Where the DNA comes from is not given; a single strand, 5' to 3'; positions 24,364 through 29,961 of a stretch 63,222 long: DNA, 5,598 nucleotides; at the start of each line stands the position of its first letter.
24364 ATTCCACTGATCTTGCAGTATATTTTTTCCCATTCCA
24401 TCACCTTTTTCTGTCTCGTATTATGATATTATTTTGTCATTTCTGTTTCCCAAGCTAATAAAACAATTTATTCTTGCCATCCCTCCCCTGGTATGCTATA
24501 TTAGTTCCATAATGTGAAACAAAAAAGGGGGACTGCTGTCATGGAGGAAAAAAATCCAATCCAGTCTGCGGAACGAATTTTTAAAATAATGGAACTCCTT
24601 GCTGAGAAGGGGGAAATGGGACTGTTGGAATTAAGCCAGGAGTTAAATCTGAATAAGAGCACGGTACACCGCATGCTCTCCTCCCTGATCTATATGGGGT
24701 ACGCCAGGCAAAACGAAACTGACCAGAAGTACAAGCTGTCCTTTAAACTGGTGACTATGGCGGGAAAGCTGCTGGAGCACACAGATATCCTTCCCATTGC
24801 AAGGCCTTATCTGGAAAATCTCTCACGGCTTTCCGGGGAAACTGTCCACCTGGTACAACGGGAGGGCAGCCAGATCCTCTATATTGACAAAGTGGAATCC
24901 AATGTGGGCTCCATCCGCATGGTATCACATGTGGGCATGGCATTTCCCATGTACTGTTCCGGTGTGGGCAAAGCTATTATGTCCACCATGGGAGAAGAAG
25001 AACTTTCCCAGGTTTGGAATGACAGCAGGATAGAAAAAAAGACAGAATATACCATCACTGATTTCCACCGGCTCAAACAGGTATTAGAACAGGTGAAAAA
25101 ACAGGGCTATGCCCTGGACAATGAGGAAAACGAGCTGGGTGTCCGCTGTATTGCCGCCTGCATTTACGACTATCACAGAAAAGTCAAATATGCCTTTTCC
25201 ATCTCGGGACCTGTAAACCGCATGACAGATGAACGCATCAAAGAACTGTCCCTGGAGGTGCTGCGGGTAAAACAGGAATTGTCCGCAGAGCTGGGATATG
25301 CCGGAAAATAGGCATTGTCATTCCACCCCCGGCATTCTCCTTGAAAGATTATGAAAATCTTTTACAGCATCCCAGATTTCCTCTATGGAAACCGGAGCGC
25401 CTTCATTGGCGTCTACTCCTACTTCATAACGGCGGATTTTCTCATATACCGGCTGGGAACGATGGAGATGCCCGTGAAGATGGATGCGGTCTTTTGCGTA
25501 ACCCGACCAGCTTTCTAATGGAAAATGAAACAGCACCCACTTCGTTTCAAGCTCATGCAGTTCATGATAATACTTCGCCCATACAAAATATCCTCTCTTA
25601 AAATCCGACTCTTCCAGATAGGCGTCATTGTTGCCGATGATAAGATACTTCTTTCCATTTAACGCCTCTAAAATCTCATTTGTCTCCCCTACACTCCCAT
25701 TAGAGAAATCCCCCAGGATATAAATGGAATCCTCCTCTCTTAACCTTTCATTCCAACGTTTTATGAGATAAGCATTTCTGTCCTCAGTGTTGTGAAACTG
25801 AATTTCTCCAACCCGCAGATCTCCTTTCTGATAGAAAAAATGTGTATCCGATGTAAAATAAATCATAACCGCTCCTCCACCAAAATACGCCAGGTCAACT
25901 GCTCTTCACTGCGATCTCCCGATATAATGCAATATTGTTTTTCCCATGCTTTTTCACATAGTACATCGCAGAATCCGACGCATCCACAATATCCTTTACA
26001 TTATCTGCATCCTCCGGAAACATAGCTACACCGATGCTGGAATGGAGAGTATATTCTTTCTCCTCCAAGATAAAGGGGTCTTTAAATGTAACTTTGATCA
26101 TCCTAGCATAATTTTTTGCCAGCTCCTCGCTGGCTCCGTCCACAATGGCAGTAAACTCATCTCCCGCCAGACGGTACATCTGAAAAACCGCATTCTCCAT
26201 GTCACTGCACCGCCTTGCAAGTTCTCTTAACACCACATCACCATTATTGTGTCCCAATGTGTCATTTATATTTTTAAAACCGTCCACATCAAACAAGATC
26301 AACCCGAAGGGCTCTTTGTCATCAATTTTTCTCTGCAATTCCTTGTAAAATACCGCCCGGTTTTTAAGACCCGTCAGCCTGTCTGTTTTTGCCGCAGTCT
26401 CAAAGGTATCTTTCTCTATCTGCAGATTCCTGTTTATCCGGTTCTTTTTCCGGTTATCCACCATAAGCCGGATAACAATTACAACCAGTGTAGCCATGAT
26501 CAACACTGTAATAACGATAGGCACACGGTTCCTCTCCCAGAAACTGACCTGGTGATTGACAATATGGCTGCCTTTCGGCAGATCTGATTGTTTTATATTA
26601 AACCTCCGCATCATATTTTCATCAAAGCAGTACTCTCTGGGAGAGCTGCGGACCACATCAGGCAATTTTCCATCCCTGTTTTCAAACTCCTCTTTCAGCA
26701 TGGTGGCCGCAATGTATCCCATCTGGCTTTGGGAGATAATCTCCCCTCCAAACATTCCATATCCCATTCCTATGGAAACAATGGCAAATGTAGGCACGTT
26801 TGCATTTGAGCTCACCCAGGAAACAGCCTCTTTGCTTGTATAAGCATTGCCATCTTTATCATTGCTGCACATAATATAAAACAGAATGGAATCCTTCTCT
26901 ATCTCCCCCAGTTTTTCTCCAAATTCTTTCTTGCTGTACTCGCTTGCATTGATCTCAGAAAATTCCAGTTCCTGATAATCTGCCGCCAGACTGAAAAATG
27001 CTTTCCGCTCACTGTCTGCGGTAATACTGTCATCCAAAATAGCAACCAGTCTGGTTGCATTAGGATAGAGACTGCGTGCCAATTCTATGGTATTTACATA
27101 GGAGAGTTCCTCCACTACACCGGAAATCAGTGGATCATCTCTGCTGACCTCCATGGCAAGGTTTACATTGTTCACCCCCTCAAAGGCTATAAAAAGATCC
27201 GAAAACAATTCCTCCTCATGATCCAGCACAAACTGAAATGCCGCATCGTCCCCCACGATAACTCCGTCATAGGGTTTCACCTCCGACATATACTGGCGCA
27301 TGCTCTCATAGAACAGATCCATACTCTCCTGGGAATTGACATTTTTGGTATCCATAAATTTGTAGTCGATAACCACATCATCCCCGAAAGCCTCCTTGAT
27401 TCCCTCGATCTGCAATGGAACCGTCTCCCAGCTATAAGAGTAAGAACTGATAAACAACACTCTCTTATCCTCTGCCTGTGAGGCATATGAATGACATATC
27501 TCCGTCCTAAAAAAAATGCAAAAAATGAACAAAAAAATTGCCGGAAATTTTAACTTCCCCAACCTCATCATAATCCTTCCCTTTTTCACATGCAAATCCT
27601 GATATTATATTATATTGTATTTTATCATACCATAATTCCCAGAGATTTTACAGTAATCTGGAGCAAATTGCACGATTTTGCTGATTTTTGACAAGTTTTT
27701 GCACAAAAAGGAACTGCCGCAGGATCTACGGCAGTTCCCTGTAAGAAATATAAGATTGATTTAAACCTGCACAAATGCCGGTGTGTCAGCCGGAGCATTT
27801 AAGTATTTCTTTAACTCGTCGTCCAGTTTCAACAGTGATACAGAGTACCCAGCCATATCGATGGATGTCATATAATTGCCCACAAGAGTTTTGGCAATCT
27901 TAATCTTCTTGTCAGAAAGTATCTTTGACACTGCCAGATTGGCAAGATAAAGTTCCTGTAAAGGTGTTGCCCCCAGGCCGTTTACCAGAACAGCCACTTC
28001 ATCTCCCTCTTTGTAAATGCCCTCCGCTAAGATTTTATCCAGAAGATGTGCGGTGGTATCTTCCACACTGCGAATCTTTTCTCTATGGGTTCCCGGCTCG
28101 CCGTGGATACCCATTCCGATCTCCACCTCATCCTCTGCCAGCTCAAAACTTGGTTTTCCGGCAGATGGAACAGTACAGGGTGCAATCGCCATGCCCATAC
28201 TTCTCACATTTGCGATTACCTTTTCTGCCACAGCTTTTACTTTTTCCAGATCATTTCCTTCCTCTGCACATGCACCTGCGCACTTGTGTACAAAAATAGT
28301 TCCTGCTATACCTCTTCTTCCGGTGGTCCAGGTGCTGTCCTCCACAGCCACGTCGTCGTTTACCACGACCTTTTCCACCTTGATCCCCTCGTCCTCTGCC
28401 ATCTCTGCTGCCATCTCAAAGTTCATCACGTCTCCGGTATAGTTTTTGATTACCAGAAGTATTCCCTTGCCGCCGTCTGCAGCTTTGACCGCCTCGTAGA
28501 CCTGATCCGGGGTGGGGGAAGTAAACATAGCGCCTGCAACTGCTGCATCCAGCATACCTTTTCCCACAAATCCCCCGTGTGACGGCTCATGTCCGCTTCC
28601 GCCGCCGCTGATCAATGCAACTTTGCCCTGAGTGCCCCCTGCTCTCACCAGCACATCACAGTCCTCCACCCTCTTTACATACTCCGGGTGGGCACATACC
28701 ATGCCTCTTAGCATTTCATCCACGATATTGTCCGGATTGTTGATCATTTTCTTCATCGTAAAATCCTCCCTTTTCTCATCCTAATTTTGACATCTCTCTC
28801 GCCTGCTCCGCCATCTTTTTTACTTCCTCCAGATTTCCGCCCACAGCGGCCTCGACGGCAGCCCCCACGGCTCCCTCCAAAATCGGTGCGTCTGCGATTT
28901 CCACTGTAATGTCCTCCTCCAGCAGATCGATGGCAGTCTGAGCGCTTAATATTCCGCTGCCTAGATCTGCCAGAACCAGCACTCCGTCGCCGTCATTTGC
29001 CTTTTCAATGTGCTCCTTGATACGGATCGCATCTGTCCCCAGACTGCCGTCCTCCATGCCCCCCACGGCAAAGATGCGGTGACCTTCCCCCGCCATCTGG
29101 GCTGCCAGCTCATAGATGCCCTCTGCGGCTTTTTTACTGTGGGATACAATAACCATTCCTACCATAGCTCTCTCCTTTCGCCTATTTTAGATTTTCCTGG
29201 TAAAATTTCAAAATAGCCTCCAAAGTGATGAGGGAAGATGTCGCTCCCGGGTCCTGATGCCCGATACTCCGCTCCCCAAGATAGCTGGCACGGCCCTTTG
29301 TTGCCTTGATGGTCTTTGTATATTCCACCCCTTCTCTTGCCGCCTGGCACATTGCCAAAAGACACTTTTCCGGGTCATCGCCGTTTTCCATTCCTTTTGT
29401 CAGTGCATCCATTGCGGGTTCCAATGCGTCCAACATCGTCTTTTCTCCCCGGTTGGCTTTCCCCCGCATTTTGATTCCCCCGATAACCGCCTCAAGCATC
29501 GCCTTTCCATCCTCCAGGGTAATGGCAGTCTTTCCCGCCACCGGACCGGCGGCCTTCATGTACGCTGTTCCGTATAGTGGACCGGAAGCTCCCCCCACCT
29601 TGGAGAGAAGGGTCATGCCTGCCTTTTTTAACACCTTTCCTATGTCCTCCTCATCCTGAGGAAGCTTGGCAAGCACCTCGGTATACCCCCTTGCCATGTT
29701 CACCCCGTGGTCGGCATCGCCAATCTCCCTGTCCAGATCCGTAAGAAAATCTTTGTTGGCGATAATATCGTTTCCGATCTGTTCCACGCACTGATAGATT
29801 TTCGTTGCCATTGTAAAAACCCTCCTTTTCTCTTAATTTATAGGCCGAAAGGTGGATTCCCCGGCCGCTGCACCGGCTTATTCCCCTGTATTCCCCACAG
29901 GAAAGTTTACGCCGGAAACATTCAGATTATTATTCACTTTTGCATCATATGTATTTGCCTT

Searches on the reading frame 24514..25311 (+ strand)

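Call 50: search_protein_families(library=pfam, proteins=[window:24514-25311:+], max_evalue=0.00001)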
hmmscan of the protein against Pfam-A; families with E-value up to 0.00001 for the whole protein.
window:24514-25311:+ (265 aa): 3 families
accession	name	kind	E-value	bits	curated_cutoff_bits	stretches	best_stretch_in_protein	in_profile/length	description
PF01614.24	IclR_C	-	2.2e-54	184.1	24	1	86-257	3-173/174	Bacterial transcriptional regulator IclR C-terminal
PF09339.16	HTH_IclR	-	2.5e-15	56.4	22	1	18-67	1-51/52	IclR helix-turn-helix domain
PF13412.12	HTH_24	-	2.2e-06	27.6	21.9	1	22-63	5-46/48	Winged helix-turn-helix DNA-binding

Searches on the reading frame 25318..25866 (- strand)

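Call 50: search_protein_families(library=pfam, proteins=[window:25318-25866:-], max_evalue=0.00001)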
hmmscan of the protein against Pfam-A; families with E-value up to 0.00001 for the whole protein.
window:25318-25866:- (182 aa): 2 families
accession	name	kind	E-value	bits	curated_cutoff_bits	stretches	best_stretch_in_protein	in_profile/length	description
PF00149.33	Metallophos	-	1e-07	33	21.5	1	2-111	3-101/191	Calcineurin-like phosphoesterase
PF12850.12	Metallophos_2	-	3.3e-06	27.6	27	1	2-137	3-119/154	Calcineurin-like phosphoesterase superfamily domain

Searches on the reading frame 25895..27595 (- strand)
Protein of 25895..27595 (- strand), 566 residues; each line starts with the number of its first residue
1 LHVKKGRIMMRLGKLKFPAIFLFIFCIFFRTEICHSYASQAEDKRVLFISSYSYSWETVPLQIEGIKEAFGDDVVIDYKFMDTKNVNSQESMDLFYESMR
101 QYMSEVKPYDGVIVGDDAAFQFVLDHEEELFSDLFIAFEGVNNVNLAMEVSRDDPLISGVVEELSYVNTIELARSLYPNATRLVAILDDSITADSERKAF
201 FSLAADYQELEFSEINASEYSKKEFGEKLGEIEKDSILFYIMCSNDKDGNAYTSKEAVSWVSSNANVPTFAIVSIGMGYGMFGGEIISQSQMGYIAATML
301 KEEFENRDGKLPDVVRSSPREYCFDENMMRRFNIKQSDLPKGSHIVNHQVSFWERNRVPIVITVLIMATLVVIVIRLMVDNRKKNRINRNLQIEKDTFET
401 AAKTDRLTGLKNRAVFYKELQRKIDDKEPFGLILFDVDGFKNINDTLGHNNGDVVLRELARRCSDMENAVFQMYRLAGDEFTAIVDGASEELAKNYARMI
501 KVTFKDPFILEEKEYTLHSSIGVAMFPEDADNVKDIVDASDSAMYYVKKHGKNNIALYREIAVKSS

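Call 50: search_protein_families(library=pfam, proteins=[window:25895-27595:-], max_evalue=0.00001)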
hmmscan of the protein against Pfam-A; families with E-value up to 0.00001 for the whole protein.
window:25895-27595:- (566 aa): 1 family
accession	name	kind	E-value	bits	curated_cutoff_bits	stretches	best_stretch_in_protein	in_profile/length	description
PF00990.26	GGDEF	-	3.9e-34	118.2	23.8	1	402-554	1-161/161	Diguanylate cyclase, GGDEF domain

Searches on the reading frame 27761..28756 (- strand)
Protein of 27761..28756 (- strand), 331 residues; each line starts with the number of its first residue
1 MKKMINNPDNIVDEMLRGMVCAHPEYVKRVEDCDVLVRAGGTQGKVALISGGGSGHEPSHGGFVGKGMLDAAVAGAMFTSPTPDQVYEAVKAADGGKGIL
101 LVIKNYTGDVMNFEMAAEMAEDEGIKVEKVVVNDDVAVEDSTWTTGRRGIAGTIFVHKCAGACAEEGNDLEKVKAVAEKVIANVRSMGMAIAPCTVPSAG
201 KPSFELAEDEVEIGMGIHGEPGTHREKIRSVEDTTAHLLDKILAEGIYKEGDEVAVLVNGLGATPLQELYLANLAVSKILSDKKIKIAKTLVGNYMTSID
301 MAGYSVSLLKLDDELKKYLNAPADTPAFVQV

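Call 50: search_protein_families(library=pfam, proteins=[window:27761-28756:-], max_evalue=0.00001)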
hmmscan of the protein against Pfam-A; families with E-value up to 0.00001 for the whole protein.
window:27761-28756:- (331 aa): 1 family
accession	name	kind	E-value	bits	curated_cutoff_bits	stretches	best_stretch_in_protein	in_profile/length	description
PF02733.22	Dak1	-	1.9e-135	451.3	31.4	1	17-327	1-313/313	Dak1 domain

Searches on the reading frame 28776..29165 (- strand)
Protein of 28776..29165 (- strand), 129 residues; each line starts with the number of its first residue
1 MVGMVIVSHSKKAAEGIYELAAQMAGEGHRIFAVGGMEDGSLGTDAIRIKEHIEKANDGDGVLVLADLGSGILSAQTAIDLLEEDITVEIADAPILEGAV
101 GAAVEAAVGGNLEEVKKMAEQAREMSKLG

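Call 50: search_protein_families(library=pfam, proteins=[window:28776-29165:-], max_evalue=0.00001)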
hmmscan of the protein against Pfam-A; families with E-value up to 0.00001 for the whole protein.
window:28776-29165:- (129 aa): 1 family
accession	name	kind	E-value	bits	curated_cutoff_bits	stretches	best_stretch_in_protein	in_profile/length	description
PF03610.21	EIIA-man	-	4.7e-30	104.5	21.4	1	3-115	1-115/116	PTS system fructose IIA component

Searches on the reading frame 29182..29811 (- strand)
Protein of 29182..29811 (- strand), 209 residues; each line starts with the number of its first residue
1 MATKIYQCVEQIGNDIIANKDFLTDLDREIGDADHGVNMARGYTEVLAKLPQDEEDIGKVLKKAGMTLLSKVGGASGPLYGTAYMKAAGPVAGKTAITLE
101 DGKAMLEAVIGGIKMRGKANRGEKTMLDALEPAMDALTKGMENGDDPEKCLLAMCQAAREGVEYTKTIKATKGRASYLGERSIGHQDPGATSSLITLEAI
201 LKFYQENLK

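Call 50: search_protein_families(library=pfam, proteins=[window:29182-29811:-], max_evalue=0.00001)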
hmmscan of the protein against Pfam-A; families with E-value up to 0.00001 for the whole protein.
window:29182-29811:- (209 aa): 1 family
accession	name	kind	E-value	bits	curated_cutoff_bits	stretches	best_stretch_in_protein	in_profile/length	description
PF02734.22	Dak2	-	5.6e-55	186.4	27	1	30-201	2-173/174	DAK2 domain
